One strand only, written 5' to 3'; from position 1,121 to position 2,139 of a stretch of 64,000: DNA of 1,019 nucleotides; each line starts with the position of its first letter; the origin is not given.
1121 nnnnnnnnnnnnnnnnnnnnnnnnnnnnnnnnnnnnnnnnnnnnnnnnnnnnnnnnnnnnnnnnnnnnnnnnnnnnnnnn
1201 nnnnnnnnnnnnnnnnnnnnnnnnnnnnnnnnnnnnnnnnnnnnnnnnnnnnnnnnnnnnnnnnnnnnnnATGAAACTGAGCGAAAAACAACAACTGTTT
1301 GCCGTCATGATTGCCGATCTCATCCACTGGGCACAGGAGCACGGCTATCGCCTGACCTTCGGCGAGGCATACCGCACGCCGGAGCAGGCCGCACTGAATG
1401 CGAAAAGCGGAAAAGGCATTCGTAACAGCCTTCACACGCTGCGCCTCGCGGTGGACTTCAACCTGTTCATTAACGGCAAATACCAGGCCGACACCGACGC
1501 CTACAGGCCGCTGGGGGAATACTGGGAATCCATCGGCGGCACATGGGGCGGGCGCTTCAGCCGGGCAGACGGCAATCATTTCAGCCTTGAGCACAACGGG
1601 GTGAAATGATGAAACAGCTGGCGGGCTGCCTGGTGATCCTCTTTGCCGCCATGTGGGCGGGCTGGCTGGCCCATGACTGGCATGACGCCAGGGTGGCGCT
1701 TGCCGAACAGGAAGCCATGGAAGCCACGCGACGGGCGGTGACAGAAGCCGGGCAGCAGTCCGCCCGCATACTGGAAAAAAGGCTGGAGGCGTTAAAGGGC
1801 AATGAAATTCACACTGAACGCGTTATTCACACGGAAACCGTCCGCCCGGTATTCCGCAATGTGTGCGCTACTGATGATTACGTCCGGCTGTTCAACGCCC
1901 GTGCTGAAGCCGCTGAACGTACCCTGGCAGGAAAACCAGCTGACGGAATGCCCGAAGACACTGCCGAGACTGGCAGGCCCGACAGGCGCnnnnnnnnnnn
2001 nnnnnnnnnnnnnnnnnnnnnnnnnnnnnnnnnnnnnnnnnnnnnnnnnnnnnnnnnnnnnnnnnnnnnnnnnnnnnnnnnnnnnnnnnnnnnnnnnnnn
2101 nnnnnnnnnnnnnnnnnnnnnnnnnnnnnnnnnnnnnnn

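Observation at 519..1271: Orphan beta-class DNA methyltransferase embedded in the lysis cassette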

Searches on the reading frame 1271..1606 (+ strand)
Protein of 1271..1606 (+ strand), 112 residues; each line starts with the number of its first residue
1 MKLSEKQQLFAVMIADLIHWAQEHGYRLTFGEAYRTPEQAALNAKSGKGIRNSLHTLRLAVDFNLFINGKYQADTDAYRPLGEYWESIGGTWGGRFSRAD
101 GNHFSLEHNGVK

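Call 3: search_protein_families(library=pfam, proteins=[window:1271-1606:+], max_evalue=0.01)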
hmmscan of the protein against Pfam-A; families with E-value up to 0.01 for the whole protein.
window:1271-1606:+ (112 aa): 1 family
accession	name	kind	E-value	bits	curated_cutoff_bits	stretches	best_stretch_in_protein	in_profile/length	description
PF13539.11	Peptidase_M15_4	-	3.4e-10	40.8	25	1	51-105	5-69/70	D-alanyl-D-alanine carboxypeptidase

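Call 4: search_protein_families(library=phrogs, proteins=[window:1271-1606:+], max_evalue=0.001)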
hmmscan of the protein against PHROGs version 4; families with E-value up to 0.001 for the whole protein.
window:1271-1606:+ (112 aa): 4 families
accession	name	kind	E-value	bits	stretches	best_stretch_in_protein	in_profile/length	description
phrog_1768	-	lysis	3.4e-13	49.2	1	2-108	929-1040/1577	endolysin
phrog_465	-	lysis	2.8e-09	37.7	1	23-109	70-168/292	endolysin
phrog_2649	-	lysis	4.2e-05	24.5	1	15-107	22-128/261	endolysin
phrog_5115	-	moron, auxiliary metabolic gene and host takeover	0.00017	22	1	16-109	26-124/283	ferredoxin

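Call 10: search_protein_families(library=ncbifam, proteins=[window:1271-1606:+], max_evalue=0.01)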
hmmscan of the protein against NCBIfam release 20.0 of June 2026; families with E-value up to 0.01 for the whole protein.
window:1271-1606:+ (112 aa): 0 families

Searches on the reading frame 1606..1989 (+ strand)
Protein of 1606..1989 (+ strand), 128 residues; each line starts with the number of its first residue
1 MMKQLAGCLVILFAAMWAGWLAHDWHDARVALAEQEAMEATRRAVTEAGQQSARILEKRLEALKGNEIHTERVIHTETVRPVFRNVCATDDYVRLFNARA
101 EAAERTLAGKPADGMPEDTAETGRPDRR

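Call 3: search_protein_families(library=pfam, proteins=[window:1606-1989:+], max_evalue=0.01)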
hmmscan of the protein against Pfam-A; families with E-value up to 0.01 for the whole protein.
window:1606-1989:+ (128 aa): 0 families

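Call 4: search_protein_families(library=phrogs, proteins=[window:1606-1989:+], max_evalue=0.001)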
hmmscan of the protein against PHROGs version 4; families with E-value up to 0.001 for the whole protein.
window:1606-1989:+ (128 aa): 1 family
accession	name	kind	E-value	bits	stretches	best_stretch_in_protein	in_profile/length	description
phrog_1152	-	lysis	5.5e-31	108.2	1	3-112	9-126/127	Rz-like spanin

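Call 10: search_protein_families(library=ncbifam, proteins=[window:1606-1989:+], max_evalue=0.01)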
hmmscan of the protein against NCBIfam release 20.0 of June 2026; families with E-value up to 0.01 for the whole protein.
window:1606-1989:+ (128 aa): 0 families
